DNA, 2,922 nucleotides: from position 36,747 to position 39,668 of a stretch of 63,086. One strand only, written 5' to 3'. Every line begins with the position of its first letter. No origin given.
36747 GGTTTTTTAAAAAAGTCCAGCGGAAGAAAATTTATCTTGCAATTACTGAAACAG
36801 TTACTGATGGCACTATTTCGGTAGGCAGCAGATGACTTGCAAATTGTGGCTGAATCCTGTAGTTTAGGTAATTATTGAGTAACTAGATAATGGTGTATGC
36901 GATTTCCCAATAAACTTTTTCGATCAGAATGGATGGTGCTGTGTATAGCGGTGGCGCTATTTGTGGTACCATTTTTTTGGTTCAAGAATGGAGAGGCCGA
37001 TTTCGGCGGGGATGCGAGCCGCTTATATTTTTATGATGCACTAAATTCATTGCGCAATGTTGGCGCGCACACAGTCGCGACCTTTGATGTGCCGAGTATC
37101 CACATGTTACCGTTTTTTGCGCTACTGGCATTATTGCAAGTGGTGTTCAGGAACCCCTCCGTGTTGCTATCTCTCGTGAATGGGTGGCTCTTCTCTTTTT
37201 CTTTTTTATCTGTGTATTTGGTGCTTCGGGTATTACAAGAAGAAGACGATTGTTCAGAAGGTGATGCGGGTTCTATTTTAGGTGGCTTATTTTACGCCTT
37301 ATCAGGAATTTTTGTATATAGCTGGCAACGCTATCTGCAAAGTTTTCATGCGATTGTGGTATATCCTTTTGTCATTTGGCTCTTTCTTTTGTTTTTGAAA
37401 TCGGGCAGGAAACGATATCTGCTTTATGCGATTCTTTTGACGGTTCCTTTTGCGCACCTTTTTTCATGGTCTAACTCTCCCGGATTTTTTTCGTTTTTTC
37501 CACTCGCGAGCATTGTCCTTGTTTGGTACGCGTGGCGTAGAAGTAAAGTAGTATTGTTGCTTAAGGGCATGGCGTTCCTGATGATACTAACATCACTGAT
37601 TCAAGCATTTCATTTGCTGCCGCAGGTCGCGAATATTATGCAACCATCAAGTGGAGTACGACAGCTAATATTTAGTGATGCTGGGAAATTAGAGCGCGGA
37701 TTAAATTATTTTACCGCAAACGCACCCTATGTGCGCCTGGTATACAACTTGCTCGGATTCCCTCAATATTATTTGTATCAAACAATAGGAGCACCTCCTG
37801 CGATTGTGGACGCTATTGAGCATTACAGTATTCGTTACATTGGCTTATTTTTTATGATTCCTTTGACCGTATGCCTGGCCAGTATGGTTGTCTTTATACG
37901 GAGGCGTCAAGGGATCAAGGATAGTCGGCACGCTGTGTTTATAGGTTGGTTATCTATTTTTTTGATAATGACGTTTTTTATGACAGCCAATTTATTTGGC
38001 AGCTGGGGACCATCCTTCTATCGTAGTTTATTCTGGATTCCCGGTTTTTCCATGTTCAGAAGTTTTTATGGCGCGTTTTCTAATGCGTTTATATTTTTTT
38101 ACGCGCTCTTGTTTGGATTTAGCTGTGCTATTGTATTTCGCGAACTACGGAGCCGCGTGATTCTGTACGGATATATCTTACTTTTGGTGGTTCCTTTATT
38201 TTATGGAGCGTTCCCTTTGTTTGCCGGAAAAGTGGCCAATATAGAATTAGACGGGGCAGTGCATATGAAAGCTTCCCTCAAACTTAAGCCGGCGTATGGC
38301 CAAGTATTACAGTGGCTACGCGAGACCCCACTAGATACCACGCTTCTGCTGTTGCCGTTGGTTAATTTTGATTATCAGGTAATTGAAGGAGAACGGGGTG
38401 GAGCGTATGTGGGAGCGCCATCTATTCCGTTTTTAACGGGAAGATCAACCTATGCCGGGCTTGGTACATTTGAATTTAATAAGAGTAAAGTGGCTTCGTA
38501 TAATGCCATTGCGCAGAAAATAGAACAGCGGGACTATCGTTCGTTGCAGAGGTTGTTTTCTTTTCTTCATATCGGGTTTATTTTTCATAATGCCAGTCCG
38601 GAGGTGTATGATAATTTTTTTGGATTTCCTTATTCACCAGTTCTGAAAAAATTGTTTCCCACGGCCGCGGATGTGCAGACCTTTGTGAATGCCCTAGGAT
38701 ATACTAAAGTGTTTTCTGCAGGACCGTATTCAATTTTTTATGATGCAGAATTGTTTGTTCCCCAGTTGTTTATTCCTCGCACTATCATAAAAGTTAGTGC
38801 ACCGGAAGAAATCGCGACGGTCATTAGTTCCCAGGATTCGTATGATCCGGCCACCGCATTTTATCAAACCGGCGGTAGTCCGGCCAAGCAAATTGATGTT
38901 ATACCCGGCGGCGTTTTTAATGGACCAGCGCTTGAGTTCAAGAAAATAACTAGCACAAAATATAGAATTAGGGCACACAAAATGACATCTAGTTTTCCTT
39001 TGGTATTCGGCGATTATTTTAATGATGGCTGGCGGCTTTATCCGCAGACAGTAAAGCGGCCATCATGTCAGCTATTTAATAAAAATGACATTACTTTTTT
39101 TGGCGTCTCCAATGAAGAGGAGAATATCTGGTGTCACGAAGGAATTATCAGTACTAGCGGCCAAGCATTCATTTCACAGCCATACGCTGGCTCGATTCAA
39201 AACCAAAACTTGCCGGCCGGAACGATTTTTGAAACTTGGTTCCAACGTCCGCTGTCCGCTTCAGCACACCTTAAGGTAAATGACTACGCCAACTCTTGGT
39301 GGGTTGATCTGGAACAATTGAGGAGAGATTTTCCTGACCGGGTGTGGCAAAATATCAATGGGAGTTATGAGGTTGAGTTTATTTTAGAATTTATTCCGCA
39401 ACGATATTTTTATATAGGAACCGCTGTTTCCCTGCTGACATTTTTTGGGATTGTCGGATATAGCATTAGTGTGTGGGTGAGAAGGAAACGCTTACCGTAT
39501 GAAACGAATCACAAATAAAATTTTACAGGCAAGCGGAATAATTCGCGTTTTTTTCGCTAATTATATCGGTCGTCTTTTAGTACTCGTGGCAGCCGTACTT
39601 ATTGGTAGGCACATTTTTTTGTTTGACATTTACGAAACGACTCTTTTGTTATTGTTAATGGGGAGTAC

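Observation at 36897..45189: An 8.3-kb block of four uncharacterised polytopic membrane proteins, three of them paralogous GT-C/AftD-like candidates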

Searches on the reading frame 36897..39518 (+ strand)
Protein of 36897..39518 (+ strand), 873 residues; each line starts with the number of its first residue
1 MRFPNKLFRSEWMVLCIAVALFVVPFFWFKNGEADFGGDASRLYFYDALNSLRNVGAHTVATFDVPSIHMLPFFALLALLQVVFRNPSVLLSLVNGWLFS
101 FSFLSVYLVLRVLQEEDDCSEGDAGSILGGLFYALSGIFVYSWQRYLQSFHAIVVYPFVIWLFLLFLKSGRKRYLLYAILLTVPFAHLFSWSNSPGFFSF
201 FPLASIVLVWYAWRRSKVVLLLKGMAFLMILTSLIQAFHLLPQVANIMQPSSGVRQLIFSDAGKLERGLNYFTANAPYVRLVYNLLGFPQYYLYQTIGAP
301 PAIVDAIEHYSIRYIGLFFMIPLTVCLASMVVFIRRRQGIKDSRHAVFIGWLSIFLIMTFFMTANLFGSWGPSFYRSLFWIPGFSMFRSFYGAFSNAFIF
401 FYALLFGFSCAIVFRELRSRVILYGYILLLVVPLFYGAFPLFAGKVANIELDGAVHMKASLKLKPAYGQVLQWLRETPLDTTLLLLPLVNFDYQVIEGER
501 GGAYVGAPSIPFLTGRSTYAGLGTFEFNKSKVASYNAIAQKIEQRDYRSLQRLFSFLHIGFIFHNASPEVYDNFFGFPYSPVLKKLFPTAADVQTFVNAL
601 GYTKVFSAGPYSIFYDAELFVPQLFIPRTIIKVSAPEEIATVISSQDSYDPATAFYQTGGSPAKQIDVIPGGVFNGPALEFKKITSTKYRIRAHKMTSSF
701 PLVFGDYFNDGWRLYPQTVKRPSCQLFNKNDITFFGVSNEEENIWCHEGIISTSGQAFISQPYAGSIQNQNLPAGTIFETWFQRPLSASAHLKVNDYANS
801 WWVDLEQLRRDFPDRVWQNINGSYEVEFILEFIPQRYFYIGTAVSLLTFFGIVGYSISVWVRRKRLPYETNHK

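Call 4: search_protein_families(library=pfam, proteins=[window:36897-39518:+], max_evalue=0.1)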
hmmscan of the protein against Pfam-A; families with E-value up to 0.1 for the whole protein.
window:36897-39518:+ (873 aa): 1 family
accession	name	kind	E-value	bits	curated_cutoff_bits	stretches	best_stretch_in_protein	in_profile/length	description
PF02553.20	CbiN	-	0.091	13.2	25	0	12-38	2-26/67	Cobalt transport protein component CbiN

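Call 9: search_protein_families(library=ncbifam, proteins=[window:36897-39518:+], max_evalue=1)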
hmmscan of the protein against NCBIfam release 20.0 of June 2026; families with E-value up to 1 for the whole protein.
window:36897-39518:+ (873 aa): 0 families

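Call 10: search_solved_structures(query=window:36897-39518:+, max_evalue=10)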
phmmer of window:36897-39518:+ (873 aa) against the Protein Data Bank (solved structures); distinct sequences matched with E-value up to 10: 0.

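Call 13: find_homologous_proteins(query=window:36897-39518:+)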
Query window:36897-39518:+ (873 aa): 105 proteins with E <= 0.001 among 8000 candidates.
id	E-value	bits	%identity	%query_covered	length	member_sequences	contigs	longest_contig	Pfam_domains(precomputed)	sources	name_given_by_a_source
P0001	0.0e+0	1995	100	100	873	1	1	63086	-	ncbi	-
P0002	5.3e-210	718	42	96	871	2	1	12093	-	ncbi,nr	ncbi:hypothetical protein HY933_03015 [Candidatus Falkowbacteria bacterium]|nr:hypothetical protein 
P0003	4.9e-187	642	38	98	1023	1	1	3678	-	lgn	-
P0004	4.2e-182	626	38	96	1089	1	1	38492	-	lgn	-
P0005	2.9e-165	570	37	95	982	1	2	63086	-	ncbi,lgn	-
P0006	7.2e-153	529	35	96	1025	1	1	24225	-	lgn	-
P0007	8.6e-153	529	34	99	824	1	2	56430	-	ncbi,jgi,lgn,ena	-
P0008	2.1e-149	518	34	98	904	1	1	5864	-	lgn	-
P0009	1.3e-140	489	35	71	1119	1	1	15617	-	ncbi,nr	ncbi:MAG: hypothetical protein Q8N88_06285 [Nanoarchaeota archaeon]|nr:hypothetical protein [Nanoarc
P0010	6.0e-132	460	33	95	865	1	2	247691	-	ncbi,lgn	-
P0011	6.0e-129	450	34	97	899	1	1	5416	-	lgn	-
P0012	1.3e-127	446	33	98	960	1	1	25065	-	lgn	-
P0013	1.2e-126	442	33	96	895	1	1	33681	-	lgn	-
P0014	5.4e-124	434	33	94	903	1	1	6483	-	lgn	-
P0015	4.0e-121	424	35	73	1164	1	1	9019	-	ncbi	-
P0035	1.8e-87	313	33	71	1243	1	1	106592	-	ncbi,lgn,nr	ncbi:MAG: hypothetical protein HYV39_01385 [Candidatus Levybacteria bacterium]|nr:hypothetical prote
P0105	7.4e-4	36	28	23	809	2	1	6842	PF11847.14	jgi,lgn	-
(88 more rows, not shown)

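Call 16: search_solved_structures(query=A1, max_evalue=10, show_alignments=2)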
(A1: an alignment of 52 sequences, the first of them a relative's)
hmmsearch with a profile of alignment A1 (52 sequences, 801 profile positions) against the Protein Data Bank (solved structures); distinct sequences matched with E-value up to 10: 0.

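Call 25: search_protein_families(library=pfam, alignment_id=A1, max_evalue=0.01)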
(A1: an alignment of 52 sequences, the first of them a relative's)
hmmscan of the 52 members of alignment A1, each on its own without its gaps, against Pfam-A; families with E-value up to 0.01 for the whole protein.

A. member 1, P0001 (873 aa): 0 families

B. families by the number of members that match (of 52 scanned): 2 families
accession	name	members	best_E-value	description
PF11028.14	TMEM260-like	2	0.0012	Protein O-mannosyl-transferase TMEM260-like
PF11992.13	TgpA_N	1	0.0015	TgpA N-terminal domain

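Call 31: predict_structure(alignment_id=A1)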
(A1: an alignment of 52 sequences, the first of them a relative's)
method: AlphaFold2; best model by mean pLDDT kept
length: 873 residues; sequences in the alignment: 52
mean_pLDDT: 91.5   pTM: 0.91
mean pLDDT of the five models: 91.5, 90.9, 89.8, 89.7, 88.2
residues with pLDDT >= 90: 692; 70-90: 144; 50-70: 25; < 50: 12
segments of 3 or more residues with pLDDT < 50: 1-8, 870-873
pLDDT, mean of each block of 10 residues (from residue 1): 49 96 97 85 90 78 71 96 95 96 98 82 96 97 81 97 97 96 95 92 94 95 97 97 91 87 89 93 95 91 95 95 98 96 91 94 87 92 90 95 98 95 97 97 94 92 96 93 94 92 93 92 83 90 96 94 95 91 94 96 96 94 96 93 92 90 86 90 94 96 94 94 74 78 90 81 89 92 96 95 97 96 97 94 98 95 76 41
secondary structure, 60 per line:
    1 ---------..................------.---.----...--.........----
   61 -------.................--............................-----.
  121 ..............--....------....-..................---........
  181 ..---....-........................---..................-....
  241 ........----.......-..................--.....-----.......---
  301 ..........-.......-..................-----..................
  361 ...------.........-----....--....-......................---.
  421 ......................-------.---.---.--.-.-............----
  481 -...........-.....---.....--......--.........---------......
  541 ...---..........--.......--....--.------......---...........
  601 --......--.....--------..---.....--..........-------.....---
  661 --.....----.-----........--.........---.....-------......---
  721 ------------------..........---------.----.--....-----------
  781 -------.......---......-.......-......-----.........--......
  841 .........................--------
elements in order (helices of 4 or more, strands of 3 or more residues): H10-27 H48-56 H68-84 H87-114 H120-134 H137-140 H147-150 H152-169 H173-182 H186-189 H191-214 H218-235 H237-248 H253-259 H261-278 H281-285 H291-297 H301-310 H312-318 H320-337 H343-363 H370-378 H384-387 H390-393 H395-416 H420-442 H465-476 E482-489 E494-498 E502-506 H509-514 E517-521 H522-525 H535-543 H547-556 E559-565 H568-571 H581-586 H590-600 E603-608 E611-615 E629-633 H636-645 E653-657 H663-667 E678-685 E688-696 E700-704 E712-717 H739-748 E766-769 E791-794 E798-803 H805-811 E816-818 E824-832 H835-865

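Call 35: fold_search(model_id=the predicted structure, library=pdb)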
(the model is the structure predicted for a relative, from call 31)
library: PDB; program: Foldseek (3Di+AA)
matches with E <= 10: 185; with E <= 0.001: 13
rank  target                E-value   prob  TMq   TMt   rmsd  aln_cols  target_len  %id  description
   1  6w98_A                2.4e-07  1.00  0.43  0.30   6.6       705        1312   12  Single-Particle Cryo-EM Structure of Arabinofuranosyltransferase AftD from Mycobacteria (released 2020-05-13)
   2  6wby                  1.6e-06  1.00  0.44  0.32  22.7       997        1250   10  Single-Particle Cryo-EM Structure of Arabinofuranosyltransferase AftD from Mycobacteria, Mutant R1389S Class 2 (released 2020-05-13)
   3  6s7t_A                6.1e-05  1.00  0.34  0.41  13.0       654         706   11  Cryo-EM structure of human oligosaccharyltransferase complex OST-B (released 2019-12-18)
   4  8agc_A                1.5e-04  1.00  0.33  0.39  18.7       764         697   11  Structure of yeast oligosaccharylransferase complex with lipid-linked oligosaccharide and non-acceptor peptide bound (released 2022-12-07)
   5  6ftg_5                1.8e-04  1.00  0.31  0.39  19.5       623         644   12  Subtomogram average of OST-containing ribosome-translocon complexes from canine rough microsomal membranes (released 2018-03-21)
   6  8pn9_A                2.4e-04  1.00  0.34  0.44  13.1       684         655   11  Structure of human oligosaccharyltransferase OST-A complex bound to NGI-1 (released 2024-05-08)
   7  6ezn_F                3.3e-04  1.00  0.31  0.40  14.6       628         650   11  Cryo-EM structure of the yeast oligosaccharyltransferase (OST) complex (released 2018-01-17)
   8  7oci_F                3.4e-04  1.00  0.36  0.46  13.6       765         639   10  Cryo-EM structure of yeast Ost6p containing oligosaccharyltransferase complex (released 2022-02-16)
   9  6gxc_A                3.6e-04  1.00  0.33  0.39   9.2       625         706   11  Bacterial oligosaccharyltransferase PglB in complex with an inhibitory peptide and a reactive lipid-linked oligosaccha (released 2018-11-14)
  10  6s7o_A                4.1e-04  1.00  0.31  0.39  18.2       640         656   11  Cryo-EM structure of human oligosaccharyltransferase complex OST-A (released 2019-12-18)
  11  8age_A                5.3e-04  1.00  0.37  0.47  11.4       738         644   10  Structure of yeast oligosaccharylransferase complex with acceptor peptide bound (released 2022-12-07)
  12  5ogl_A                6.0e-04  1.00  0.32  0.38  10.6       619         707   11  Structure of bacterial oligosaccharyltransferase PglB in complex with an acceptor peptide and an lipid-linked oligosac (released 2017-10-25)
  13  6wbx                  9.3e-04  1.00  0.41  0.30  23.5       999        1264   11  Single-Particle Cryo-EM Structure of Arabinofuranosyltransferase AftD from Mycobacteria, Mutant R1389S Class 1 (released 2020-05-13)
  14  5ezm                  1.3e-03  0.98  0.21  0.30  18.9       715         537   12  Crystal Structure of ArnT from Cupriavidus metallidurans in the apo state (released 2016-02-17)
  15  8agb_A                7.1e-03  1.00  0.37  0.48  13.2       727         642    9  Structure of yeast oligosaccharylransferase complex with lipid-linked oligosaccharide bound (released 2022-12-07)
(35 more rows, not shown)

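Call 41: find_related_loci(query=A1, collection=genome_contigs, flank=10000)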
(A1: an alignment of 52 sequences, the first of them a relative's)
Query A1 (873 aa) in genome_contigs; peptide patterns used: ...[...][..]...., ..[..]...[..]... (x = any residue, [..] = any of these).
92 stretches matched a pattern; 53 encode a relative of the query (tblastn E <= 1e-3); 42 distinct loci.
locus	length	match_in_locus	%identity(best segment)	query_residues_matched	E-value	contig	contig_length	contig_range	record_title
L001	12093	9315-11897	41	1-846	0e+0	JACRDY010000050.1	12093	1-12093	MAG: Candidatus Falkowbacteria bacterium isolate NC_groundwater_1685_Pr3_B-0.1um_51_16 SR-2_scaffold_141_3007984, whole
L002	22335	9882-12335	45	13-863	0e+0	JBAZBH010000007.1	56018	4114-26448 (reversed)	MAG: Patescibacteria group bacterium isolate SO_2017_GW1_108 NODE_3002_length_56018_cov_1.374264_OW334_2017, whole genom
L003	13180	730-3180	35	1-865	5e-145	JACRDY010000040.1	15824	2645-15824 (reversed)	MAG: Candidatus Falkowbacteria bacterium isolate NC_groundwater_1685_Pr3_B-0.1um_51_16 SR-2_scaffold_141_1982829, whole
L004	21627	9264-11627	28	7-849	1e-96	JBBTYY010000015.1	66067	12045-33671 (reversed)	MAG: Patescibacteria group bacterium isolate H52-bin050_1 H52_bin050_1_000000000015, whole genome shotgun sequence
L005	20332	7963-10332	28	1-849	2e-88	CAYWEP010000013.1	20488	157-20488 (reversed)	MAG TPA_asm: uncultured Gammaproteobacteria bacterium isolate SRP269290_co3_1003 genome assembly, contig: NODE_2644_leng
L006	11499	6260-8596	26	24-860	4e-88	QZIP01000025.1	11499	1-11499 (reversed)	MAG: Candidatus Parcubacteria bacterium isolate SURF_62 Ga0104751_1007678, whole genome shotgun sequence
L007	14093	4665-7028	29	25-865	8e-87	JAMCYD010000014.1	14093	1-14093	MAG: Patescibacteria group bacterium isolate FK_Sedi_B_Bin.369 NODE_16696_length_14093_cov_50.8807, whole genome shotgun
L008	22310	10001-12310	29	9-839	1e-86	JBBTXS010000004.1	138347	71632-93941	MAG: Patescibacteria group bacterium isolate H51-bin091_1 H51_bin091_1_000000000004, whole genome shotgun sequence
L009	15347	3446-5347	31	6-661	2e-86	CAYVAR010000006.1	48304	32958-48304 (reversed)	MAG TPA_asm: uncultured Gammaproteobacteria bacterium isolate binchicken_co110_1166 genome assembly, contig: NODE_1745_l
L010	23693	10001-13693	32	6-839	7e-86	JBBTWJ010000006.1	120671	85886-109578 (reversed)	MAG: Patescibacteria group bacterium isolate H41-bin149_1 H41_bin149_1_000000000006, whole genome shotgun sequence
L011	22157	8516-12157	33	15-851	5e-85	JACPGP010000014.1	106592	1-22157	MAG: Candidatus Levyibacteriota bacterium isolate NC_groundwater_391_Ag_B-0.1um_40_33 GD18-4_B1_scaffold_397349, whole g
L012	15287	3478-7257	31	5-867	5e-84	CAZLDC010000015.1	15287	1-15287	MAG TPA_asm: uncultured Gammaproteobacteria bacterium isolate SRP178908_co2_11 genome assembly, contig: NODE_1848_length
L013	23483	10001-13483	33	9-857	5e-83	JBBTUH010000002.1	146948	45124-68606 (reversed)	MAG: Patescibacteria group bacterium isolate H41-bin250_1 H41_bin250_1_000000000002, whole genome shotgun sequence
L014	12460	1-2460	27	21-869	8e-83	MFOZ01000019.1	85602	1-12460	MAG: Candidatus Levybacteria bacterium RIFCSPLOWO2_01_FULL_42_15 rifcsplowo2_01_scaffold_302, whole genome shotgun seque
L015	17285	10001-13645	32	6-845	1e-82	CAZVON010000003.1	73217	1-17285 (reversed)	MAG TPA_asm: uncultured Gammaproteobacteria bacterium isolate SRP269290_co3_805 genome assembly, contig: NODE_265_length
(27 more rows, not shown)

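Call 61: search_protein_representatives(alignment_id=A1)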
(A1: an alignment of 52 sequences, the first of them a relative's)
Query: 52 sequences, 801 profile positions. Proteins with E-value up to 0.001 (for the whole library): 6746; up to 1e-10: 4597; up to 1e-30: 1654. The best 150 are listed.
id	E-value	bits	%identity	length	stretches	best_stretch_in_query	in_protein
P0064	0.0e+00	1038.5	-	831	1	4-792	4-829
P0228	0.0e+00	1020.3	-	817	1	2-799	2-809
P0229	0.0e+00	1019.3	-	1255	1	5-796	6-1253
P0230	5.6e-296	1000.4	-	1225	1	4-795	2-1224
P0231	6.7e-288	973.7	-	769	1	4-796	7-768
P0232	3.9e-286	967.8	-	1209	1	8-794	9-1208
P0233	2.9e-285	964.9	-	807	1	7-797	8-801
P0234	4.9e-284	960.9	-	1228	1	3-798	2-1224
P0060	1.6e-283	959.2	-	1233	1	4-795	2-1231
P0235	9.2e-281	950.1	-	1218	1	5-794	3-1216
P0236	3.8e-277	938.1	-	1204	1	4-793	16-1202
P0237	1.7e-276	936.0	-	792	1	10-791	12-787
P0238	4.9e-275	931.1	-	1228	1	10-795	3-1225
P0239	3.2e-274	928.4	-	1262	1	3-795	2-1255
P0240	6.9e-274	927.3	-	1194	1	8-796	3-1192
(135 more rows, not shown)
